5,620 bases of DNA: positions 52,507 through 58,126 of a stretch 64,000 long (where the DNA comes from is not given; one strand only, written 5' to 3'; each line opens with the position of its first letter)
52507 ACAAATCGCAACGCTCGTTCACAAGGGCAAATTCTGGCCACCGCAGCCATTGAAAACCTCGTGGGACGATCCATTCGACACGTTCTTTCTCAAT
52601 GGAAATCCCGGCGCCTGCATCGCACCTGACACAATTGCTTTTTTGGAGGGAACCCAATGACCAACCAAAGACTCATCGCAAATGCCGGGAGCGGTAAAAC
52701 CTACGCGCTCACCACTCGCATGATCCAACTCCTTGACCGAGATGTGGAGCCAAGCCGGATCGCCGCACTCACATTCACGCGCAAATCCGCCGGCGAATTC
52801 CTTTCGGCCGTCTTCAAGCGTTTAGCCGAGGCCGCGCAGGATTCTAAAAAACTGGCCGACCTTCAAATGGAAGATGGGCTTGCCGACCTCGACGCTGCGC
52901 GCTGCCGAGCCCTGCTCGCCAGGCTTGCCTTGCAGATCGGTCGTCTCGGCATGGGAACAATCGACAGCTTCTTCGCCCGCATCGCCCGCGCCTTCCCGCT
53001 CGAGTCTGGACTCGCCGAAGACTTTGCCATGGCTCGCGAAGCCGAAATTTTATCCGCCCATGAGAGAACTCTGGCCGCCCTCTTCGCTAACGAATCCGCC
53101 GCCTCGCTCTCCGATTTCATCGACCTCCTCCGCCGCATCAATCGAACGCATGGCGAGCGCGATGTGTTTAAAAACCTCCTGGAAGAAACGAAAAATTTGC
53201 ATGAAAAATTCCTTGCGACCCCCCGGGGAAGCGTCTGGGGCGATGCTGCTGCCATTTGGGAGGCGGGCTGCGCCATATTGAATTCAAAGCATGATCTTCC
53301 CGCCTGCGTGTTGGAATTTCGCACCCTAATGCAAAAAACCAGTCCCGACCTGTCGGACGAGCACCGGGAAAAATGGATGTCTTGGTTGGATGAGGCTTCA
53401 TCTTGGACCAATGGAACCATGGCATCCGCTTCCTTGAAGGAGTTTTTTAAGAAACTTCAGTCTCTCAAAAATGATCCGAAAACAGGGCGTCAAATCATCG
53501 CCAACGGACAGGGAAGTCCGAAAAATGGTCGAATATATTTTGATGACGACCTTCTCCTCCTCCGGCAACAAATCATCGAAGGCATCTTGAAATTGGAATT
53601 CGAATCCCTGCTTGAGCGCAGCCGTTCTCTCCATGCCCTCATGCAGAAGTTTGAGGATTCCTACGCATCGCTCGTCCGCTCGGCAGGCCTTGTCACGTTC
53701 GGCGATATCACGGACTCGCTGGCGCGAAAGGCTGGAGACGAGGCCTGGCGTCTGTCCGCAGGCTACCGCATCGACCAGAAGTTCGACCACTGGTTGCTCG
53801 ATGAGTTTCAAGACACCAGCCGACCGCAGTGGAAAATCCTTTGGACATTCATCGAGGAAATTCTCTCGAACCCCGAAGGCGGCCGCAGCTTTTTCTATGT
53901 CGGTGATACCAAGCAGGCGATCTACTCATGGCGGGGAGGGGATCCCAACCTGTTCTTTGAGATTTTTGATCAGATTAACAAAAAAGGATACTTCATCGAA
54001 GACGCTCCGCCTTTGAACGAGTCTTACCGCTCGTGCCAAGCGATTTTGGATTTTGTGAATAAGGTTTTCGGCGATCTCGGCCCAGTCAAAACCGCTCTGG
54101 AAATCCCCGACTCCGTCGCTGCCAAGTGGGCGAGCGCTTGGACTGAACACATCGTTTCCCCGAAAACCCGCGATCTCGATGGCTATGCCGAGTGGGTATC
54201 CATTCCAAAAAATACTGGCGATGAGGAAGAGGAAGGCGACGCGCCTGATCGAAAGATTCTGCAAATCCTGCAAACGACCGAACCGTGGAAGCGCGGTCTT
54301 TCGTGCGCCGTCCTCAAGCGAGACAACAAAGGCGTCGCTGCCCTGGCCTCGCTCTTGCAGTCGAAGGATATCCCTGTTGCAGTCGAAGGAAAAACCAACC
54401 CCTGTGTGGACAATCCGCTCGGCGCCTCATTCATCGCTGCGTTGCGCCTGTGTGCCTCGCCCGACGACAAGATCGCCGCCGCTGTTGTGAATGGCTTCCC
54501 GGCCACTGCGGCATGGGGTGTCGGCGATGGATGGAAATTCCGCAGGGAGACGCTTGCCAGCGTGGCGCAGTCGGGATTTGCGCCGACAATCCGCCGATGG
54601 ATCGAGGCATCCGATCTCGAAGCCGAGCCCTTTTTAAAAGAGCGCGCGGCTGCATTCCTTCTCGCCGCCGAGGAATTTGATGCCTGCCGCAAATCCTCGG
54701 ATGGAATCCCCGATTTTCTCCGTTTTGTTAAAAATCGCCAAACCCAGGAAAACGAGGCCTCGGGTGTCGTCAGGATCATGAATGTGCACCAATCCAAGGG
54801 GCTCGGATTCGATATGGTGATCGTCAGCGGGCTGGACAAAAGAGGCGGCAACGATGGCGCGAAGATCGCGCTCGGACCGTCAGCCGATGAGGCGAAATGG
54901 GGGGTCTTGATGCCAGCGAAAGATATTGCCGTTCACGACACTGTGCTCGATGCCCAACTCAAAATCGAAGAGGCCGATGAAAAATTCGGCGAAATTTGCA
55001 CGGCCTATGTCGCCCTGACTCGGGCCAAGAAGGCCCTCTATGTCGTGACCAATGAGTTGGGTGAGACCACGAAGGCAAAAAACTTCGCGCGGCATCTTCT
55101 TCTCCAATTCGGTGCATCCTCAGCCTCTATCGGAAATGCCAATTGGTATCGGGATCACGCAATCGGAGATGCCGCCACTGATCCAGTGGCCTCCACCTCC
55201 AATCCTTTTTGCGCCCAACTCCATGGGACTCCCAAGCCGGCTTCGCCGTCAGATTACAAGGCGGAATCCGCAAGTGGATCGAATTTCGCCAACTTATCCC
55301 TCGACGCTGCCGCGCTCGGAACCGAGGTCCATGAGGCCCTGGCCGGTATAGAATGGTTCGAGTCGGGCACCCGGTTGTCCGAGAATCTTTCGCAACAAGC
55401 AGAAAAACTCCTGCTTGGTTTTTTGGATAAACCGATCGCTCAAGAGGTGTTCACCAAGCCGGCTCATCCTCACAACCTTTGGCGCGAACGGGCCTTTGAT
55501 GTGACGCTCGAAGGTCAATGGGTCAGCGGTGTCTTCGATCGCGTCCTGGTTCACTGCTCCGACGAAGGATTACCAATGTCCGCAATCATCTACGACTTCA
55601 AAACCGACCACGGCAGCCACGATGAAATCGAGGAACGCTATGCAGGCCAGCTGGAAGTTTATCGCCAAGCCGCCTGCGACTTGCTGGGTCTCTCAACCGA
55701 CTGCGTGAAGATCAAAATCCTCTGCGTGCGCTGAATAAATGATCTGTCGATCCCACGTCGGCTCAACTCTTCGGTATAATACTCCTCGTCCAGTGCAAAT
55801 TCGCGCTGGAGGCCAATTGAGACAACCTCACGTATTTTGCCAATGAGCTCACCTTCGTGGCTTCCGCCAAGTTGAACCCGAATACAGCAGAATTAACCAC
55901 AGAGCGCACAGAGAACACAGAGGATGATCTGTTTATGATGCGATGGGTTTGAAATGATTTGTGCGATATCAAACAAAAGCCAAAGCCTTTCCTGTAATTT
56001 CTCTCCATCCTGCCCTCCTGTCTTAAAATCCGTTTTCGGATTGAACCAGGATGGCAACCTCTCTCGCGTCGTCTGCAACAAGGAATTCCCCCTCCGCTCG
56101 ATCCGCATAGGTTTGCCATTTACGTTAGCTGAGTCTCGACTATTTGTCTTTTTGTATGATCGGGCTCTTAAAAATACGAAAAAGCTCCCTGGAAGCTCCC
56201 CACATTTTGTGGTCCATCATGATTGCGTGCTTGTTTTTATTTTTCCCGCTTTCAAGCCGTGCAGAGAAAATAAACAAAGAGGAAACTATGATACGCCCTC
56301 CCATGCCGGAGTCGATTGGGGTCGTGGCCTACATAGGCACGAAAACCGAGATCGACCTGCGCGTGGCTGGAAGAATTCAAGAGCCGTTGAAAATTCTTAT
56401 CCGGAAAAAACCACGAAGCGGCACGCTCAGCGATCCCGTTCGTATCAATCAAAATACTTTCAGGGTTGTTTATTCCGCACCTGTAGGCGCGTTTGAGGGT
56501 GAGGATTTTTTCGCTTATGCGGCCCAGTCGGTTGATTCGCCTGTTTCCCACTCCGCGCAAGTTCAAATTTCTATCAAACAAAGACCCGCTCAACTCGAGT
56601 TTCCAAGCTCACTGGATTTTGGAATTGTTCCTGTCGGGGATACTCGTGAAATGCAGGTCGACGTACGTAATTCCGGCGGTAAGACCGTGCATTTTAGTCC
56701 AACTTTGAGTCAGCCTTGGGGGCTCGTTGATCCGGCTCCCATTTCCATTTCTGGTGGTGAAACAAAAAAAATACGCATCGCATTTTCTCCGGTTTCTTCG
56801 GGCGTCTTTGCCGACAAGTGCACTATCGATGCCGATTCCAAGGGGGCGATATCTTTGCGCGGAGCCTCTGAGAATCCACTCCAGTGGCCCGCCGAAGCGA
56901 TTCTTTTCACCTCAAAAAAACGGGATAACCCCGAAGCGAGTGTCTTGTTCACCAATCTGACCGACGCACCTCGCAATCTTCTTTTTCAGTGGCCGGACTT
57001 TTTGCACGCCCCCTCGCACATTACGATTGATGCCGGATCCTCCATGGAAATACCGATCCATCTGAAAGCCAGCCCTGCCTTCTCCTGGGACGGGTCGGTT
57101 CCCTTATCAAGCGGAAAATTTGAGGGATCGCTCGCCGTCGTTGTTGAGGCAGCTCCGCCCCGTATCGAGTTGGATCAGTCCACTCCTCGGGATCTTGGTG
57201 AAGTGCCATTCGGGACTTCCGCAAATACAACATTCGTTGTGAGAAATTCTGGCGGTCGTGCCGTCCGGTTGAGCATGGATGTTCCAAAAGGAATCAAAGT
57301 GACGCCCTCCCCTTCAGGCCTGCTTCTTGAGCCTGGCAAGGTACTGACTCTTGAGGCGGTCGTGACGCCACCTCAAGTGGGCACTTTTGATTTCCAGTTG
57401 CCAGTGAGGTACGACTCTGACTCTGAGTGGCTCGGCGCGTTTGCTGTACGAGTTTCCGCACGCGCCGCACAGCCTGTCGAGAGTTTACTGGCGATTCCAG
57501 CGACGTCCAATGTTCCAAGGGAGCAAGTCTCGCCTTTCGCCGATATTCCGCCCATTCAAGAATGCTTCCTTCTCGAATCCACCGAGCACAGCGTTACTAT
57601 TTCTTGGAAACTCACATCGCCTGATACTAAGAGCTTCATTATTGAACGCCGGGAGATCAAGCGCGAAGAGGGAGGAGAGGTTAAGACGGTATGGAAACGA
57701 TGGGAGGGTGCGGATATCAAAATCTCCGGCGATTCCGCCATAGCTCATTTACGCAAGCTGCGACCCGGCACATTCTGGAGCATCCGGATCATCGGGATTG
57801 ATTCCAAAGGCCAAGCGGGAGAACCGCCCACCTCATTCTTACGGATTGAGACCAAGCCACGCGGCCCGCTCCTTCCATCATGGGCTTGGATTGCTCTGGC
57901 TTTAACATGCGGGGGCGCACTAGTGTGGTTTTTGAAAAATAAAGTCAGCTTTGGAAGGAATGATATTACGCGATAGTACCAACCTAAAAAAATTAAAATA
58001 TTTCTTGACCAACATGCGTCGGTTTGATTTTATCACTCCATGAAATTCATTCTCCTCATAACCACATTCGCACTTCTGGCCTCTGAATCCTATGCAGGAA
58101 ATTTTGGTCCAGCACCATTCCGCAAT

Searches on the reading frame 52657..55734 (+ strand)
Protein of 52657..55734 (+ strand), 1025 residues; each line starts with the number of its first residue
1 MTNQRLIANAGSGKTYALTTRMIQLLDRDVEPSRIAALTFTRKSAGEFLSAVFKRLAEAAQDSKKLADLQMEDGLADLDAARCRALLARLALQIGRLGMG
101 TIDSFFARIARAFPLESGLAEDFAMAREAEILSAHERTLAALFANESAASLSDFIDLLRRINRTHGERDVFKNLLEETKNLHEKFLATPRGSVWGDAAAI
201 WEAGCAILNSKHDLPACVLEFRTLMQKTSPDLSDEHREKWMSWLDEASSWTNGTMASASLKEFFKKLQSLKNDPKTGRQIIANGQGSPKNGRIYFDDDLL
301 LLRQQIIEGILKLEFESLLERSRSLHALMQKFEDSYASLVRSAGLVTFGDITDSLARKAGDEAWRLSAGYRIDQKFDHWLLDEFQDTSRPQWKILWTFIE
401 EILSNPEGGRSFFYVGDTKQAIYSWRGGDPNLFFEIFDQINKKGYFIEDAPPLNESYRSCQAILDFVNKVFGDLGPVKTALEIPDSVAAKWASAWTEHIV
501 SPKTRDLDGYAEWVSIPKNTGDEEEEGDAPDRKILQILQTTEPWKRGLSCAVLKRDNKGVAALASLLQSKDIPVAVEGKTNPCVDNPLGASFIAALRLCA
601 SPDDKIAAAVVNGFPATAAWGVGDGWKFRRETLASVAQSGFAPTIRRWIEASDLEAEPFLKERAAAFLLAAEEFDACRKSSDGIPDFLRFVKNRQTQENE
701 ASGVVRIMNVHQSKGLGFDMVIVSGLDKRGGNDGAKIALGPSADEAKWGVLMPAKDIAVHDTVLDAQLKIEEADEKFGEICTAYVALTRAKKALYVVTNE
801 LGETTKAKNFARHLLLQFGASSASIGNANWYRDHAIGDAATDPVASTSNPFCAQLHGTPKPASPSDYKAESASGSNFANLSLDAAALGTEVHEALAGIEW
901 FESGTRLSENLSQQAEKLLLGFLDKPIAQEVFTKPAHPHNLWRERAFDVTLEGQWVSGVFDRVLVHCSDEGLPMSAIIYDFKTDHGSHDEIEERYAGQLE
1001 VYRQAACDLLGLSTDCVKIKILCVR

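Call 15: search_protein_families(library=pfam, proteins=[window:52657-55734:+])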
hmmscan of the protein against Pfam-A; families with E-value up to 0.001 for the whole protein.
window:52657-55734:+ (1025 aa): 5 families
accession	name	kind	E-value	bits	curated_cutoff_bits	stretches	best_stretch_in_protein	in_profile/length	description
PF00580.27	UvrD-helicase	-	9.2e-31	107.9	23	1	6-435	18-265/271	UvrD/REP helicase N-terminal domain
PF13361.12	UvrD_C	-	2.3e-14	54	25.6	1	670-799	247-348/350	UvrD-like helicase C-terminal domain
PF13245.12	AAA_19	-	1.4e-06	29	25.1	0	6-52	16-61/134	AAA domain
PF13538.12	UvrD_C_2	-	1.6e-05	25.1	27.4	0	705-724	2-21/52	UvrD-like helicase C-terminal domain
PF12705.13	PDDEXK_1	-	3.7e-05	24.2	22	1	917-1009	83-172/247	PD-(D/E)XK nuclease superfamily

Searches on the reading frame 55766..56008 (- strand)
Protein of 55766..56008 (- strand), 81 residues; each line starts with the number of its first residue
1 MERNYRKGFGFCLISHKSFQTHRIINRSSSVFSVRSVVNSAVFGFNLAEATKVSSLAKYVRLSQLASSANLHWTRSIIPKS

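Call 88: search_protein_representatives(protein=window:55766-56008:-)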
Query: 81 residues. Proteins with E-value up to 0.001 (for the whole library): 15; up to 1e-10: 11; up to 1e-30: 0. The best 15 are listed.
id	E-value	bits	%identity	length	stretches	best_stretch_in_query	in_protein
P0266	2.4e-19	85.0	70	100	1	1-63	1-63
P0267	2.9e-19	84.8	90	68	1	1-49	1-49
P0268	3.6e-18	81.3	89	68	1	1-47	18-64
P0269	1.4e-17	79.4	84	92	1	1-50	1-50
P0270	7.3e-17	77.2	77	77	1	1-53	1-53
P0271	1.5e-16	76.2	82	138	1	1-51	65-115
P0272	1.6e-16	76.1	89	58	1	1-45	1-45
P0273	1.9e-13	66.4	79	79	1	1-47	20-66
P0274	1.9e-13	66.4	75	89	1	1-55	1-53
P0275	2.1e-13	66.3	71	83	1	1-52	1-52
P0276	7.2e-13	64.6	78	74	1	1-46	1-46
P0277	3.7e-10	56.0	75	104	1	1-51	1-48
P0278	1.7e-08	50.7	81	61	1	1-36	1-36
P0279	3.0e-08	49.9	69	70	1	1-54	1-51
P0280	3.0e-06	43.6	78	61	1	1-32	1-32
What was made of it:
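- The peptide encoded by the element hits only 15 short proteins and no transposase (call 88). Gene callers have predicted such ORFs in 15 protein clusters (call 88). There is no homology to any known protein (call 88). The element's peptide does not match the transposase (call 88).
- Tried and rejected: A search of 1.84 billion representative proteins found only 15 short ORFs (call 88).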

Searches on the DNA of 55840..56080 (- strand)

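Call 68: search_rna_families(source=window, start=55840, end=56080, threshold=evalue, max_evalue=1)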
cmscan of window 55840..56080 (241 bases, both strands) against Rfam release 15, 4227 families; matches with E-value up to 1: 1.
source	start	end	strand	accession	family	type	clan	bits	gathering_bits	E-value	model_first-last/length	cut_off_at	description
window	56022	56046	+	RF01338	CRISPR-DR25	Gene; CRISPR;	CL00014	18.8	36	0.27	1-25/25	no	CRISPR RNA direct repeat element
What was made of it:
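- On Any Rfam RNA family: The best sub-threshold hit has E = 0.27 and is to a CRISPR repeat model (call 68).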

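Call 73: search_dna_similar(query=window:55872-56045:-, collection=plasmids, mode=distant, max_evalue=0.01, max_rows=10)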
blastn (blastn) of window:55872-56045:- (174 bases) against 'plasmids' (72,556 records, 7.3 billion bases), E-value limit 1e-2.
No match.

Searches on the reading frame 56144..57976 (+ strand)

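Call 15: search_protein_families(library=pfam, proteins=[window:56144-57976:+])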
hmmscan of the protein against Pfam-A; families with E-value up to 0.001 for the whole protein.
window:56144-57976:+ (610 aa): 6 families
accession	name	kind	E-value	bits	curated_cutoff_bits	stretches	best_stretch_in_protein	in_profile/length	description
PF22544.2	HYDIN_VesB_CFA65-like_Ig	-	1.9e-18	67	25.5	2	149-233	1-89/100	HYDIN/CFA65/VesB-like, Ig-like domain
PF15780.11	ASH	-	2.7e-07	31.1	27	1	155-224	12-84/98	Abnormal spindle-like microcephaly-assoc'd, ASPM-SPD-2-Hydin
PF22073.2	Cep192_D4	-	1.7e-06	28.6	35.5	0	155-231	9-95/112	Cep192 domain 4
PF22067.2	Cep192_D3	-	2.8e-05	24.6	27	0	162-219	13-72/99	Cep192 domain 3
PF07610.17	DUF1573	-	3.7e-05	24.1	26.1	0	348-425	7-85/98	Protein of unknown function (DUF1573)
PF00041.27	fn3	-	0.00034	21.2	25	0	478-558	10-75/84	Fibronectin type III domain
